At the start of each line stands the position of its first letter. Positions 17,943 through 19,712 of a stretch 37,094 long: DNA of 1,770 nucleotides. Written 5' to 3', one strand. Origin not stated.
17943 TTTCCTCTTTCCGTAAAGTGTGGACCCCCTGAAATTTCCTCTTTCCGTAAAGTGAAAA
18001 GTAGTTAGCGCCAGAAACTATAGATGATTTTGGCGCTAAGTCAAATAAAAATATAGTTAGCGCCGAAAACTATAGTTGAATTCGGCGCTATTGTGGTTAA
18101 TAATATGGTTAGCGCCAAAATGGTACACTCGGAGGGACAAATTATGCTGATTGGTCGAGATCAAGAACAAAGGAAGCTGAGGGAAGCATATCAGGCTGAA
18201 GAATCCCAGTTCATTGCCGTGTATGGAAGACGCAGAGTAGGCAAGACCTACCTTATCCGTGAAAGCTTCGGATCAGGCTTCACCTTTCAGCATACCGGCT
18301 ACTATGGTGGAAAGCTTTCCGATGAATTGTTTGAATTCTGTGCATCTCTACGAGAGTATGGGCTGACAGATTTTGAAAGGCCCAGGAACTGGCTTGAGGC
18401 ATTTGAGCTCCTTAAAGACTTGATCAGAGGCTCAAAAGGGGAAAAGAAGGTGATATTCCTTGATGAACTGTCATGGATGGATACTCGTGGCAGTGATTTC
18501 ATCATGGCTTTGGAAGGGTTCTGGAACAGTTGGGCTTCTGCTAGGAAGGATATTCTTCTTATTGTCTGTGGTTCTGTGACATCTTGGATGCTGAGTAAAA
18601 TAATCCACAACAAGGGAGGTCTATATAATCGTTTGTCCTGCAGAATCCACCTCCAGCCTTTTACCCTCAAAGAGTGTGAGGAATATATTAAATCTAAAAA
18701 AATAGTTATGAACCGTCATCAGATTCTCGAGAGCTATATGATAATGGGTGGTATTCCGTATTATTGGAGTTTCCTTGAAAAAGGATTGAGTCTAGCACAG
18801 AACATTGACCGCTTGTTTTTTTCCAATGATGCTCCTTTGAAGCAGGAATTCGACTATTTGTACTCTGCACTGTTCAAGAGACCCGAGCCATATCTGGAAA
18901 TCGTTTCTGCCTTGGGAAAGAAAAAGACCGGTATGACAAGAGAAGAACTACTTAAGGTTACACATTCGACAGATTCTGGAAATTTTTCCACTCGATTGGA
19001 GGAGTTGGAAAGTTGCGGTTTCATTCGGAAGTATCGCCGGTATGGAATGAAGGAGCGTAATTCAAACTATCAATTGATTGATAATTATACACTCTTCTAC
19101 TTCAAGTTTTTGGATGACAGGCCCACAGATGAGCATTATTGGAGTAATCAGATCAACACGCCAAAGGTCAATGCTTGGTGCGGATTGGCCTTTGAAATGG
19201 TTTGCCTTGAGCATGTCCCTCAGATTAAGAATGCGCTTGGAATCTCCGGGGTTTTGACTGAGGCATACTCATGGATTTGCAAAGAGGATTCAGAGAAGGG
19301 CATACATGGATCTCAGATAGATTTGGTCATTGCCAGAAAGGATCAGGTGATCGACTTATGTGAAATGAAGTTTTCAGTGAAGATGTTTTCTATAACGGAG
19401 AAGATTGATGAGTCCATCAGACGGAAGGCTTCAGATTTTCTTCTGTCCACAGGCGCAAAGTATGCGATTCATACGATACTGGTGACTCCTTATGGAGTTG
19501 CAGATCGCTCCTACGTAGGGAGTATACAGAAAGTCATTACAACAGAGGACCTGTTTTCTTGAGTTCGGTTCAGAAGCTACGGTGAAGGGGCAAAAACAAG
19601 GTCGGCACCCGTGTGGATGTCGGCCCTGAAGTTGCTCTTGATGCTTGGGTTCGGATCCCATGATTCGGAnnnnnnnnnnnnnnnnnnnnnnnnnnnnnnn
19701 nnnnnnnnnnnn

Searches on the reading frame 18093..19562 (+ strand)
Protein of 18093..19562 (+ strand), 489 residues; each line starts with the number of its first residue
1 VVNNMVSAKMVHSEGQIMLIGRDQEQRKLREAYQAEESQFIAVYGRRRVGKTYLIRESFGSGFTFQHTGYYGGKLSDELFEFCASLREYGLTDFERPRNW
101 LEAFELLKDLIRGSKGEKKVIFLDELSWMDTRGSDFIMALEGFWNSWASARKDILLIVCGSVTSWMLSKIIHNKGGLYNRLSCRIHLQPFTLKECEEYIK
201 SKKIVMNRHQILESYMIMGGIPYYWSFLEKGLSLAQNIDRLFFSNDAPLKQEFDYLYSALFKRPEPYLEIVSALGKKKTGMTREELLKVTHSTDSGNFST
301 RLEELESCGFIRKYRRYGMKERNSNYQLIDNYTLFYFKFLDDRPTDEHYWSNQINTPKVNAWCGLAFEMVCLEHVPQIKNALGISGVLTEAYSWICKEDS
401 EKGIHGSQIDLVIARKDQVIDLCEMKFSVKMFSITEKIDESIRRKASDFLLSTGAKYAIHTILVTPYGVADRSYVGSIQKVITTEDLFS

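Call 9: search_protein_families(library=pfam, proteins=[window:18093-19562:+])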
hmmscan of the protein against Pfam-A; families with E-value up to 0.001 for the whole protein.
window:18093-19562:+ (489 aa): 3 families
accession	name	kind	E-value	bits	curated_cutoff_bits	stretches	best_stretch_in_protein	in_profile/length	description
PF01637.24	ATPase_2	-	3.2e-11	43.9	33.2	1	22-224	4-221/225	ATPase domain predominantly from Archaea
PF13173.12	AAA_14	-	1.3e-06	28.9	27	1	39-194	3-127/129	AAA domain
PF13191.12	AAA_16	-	2.3e-06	28.6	32.6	1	19-139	2-154/167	AAA ATPase domain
